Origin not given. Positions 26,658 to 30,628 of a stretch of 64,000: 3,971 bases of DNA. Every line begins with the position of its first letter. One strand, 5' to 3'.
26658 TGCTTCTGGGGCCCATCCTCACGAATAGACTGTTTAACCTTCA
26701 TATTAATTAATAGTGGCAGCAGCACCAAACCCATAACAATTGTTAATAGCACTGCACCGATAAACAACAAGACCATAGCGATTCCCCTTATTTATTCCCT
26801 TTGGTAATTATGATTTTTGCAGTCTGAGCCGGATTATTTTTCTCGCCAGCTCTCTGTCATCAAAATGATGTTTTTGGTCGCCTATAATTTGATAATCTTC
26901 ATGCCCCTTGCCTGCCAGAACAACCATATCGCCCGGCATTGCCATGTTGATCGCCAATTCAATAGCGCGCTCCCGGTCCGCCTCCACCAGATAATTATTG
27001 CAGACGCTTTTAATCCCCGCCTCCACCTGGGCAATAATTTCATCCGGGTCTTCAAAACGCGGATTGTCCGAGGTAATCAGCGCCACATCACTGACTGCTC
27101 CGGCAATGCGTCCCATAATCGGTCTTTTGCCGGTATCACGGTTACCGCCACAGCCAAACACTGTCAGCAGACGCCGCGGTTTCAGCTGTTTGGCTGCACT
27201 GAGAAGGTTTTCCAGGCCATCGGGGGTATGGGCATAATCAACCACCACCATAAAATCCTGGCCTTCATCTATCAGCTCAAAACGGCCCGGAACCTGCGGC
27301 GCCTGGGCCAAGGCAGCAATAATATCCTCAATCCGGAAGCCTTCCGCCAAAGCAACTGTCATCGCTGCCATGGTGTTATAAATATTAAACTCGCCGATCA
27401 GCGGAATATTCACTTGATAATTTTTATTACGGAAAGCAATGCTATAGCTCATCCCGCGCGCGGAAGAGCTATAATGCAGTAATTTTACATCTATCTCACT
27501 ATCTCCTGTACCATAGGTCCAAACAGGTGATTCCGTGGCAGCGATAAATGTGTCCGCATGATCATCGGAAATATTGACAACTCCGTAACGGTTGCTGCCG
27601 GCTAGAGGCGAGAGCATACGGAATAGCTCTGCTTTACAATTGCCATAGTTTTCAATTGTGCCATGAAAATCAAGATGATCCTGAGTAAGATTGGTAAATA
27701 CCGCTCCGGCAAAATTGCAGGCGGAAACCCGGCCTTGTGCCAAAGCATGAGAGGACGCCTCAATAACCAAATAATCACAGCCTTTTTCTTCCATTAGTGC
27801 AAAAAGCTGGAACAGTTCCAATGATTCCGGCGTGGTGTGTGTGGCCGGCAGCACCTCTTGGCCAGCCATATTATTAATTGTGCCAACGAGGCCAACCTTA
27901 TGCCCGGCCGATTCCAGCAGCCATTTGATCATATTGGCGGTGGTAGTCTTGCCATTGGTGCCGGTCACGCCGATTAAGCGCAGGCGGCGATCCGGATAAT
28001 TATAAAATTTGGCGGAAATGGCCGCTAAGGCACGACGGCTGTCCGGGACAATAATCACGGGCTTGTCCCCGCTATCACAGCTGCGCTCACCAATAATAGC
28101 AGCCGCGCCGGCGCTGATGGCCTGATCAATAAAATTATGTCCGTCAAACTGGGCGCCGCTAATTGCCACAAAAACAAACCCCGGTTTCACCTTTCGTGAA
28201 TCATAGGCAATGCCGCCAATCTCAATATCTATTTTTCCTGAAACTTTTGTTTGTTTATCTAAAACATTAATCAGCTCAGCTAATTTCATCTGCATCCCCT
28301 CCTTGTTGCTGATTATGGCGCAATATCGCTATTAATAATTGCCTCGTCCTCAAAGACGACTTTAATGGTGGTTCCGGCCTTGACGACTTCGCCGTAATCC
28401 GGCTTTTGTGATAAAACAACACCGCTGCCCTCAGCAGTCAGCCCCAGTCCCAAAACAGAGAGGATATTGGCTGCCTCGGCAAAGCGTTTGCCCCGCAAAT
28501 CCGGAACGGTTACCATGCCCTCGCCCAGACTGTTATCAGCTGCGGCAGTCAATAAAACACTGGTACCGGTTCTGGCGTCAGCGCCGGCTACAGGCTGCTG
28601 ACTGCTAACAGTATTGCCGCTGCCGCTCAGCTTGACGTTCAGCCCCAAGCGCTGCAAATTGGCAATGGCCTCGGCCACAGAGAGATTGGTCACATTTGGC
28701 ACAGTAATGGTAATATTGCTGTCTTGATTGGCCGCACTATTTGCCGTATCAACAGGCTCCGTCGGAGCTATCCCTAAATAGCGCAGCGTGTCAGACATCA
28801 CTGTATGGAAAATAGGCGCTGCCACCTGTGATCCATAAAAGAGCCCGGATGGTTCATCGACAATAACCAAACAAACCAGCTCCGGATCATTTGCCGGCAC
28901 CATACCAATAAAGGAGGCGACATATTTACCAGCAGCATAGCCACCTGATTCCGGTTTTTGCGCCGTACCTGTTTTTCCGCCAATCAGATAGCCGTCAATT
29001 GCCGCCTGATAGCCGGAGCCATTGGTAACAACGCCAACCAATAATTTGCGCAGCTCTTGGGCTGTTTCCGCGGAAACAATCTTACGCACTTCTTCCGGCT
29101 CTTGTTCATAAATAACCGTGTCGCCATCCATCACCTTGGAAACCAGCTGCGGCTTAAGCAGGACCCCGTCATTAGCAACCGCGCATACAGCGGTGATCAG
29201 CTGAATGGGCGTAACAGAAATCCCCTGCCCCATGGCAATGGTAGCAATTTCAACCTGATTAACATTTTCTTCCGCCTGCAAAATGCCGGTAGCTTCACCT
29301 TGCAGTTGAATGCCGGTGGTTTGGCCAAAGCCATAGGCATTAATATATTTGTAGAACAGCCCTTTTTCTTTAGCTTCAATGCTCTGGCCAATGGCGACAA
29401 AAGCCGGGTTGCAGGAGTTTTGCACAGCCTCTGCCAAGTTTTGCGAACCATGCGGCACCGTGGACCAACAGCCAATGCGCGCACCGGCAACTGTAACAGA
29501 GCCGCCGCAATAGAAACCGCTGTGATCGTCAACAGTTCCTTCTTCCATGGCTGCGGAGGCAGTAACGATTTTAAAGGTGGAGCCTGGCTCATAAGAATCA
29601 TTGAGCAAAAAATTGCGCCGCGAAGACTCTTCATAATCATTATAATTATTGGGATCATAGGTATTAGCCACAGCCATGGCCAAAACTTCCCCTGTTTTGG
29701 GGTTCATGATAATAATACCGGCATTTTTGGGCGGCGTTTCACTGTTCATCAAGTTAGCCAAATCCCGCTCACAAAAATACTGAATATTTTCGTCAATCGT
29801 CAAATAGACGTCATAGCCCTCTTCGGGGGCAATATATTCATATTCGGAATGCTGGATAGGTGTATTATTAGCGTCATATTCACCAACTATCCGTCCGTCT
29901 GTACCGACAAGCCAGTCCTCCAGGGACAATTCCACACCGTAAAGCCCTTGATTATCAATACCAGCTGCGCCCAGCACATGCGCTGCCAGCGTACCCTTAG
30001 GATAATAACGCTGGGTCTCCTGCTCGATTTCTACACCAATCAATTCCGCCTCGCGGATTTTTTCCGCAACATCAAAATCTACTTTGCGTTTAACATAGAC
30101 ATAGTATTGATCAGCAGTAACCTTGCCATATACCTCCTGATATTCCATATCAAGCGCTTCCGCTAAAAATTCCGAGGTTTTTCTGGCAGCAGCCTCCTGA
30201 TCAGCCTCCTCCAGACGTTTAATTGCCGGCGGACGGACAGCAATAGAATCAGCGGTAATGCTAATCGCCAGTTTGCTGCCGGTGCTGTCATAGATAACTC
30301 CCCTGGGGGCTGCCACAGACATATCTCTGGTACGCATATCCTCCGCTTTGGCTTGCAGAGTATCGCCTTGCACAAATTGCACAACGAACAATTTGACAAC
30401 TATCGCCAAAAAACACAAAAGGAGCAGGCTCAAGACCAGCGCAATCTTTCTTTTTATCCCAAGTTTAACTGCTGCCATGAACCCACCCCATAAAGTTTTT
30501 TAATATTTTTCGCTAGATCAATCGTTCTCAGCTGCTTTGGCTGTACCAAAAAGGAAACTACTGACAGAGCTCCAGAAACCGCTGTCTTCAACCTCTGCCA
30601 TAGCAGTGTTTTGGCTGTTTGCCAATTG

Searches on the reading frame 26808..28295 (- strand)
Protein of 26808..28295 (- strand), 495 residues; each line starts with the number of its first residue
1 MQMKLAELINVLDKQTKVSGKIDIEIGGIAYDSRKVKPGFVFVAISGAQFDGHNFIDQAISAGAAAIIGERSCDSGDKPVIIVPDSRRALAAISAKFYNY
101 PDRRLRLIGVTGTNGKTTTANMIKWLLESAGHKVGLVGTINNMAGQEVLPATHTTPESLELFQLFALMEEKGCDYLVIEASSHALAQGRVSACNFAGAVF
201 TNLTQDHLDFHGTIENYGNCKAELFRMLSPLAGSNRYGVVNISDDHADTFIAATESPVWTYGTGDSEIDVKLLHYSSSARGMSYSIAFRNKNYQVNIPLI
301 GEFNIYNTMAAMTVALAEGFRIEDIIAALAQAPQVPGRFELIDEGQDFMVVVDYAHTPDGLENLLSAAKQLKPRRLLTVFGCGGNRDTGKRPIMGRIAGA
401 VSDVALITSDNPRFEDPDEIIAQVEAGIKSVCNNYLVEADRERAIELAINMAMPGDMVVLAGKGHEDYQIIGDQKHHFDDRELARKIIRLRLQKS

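Call 66: search_protein_families(library=pfam, proteins=[window:26808-28295:-], max_evalue=1e-10)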
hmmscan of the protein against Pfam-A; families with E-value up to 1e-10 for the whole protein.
window:26808-28295:- (495 aa): 3 families
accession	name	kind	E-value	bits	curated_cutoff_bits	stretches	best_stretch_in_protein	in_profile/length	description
PF08245.18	Mur_ligase_M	-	1e-55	189.3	24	1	110-315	1-200/200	Mur ligase middle domain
PF02875.26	Mur_ligase_C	-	3e-35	122.3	28.4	1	337-464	1-127/127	Mur ligase, glutamate ligase domain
PF01225.30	Mur_ligase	-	1.6e-11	44.8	21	1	25-98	1-95/95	Mur ligase family, catalytic domain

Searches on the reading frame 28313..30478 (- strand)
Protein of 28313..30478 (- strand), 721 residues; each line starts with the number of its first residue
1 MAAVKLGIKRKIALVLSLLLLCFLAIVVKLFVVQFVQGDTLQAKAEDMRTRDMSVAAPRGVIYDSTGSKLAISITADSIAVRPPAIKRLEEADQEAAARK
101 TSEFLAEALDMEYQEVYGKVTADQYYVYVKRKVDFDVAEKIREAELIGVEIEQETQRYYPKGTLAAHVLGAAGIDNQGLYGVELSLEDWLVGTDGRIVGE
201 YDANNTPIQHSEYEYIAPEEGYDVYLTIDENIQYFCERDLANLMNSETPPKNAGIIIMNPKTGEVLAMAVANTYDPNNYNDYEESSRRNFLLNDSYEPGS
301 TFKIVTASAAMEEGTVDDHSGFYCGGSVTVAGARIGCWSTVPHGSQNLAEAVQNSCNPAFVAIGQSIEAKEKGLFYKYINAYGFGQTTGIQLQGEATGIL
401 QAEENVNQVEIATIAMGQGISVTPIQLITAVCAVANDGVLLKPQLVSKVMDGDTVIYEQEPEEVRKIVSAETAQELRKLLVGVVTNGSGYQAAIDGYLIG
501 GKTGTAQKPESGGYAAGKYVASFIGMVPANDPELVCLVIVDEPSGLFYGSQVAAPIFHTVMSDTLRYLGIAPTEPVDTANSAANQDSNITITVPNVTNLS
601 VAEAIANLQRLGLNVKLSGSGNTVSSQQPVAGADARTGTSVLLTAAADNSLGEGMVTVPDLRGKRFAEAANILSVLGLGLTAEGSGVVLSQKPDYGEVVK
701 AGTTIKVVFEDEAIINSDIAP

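Call 66: search_protein_families(library=pfam, proteins=[window:28313-30478:-], max_evalue=1e-10)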
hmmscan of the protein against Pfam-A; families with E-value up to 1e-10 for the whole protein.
window:28313-30478:- (721 aa): 3 families
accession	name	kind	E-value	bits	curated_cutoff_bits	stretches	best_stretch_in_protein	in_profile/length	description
PF00905.27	Transpeptidase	-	6.8e-78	262.3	22.1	1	254-561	2-298/299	Penicillin binding protein transpeptidase domain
PF03793.24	PASTA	-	5.1e-23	81.2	23.2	1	656-710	1-63/64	PASTA domain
PF03717.20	PBP_dimer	-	6.9e-19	69.4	24.4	1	56-210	3-178/180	Penicillin-binding Protein dimerisation domain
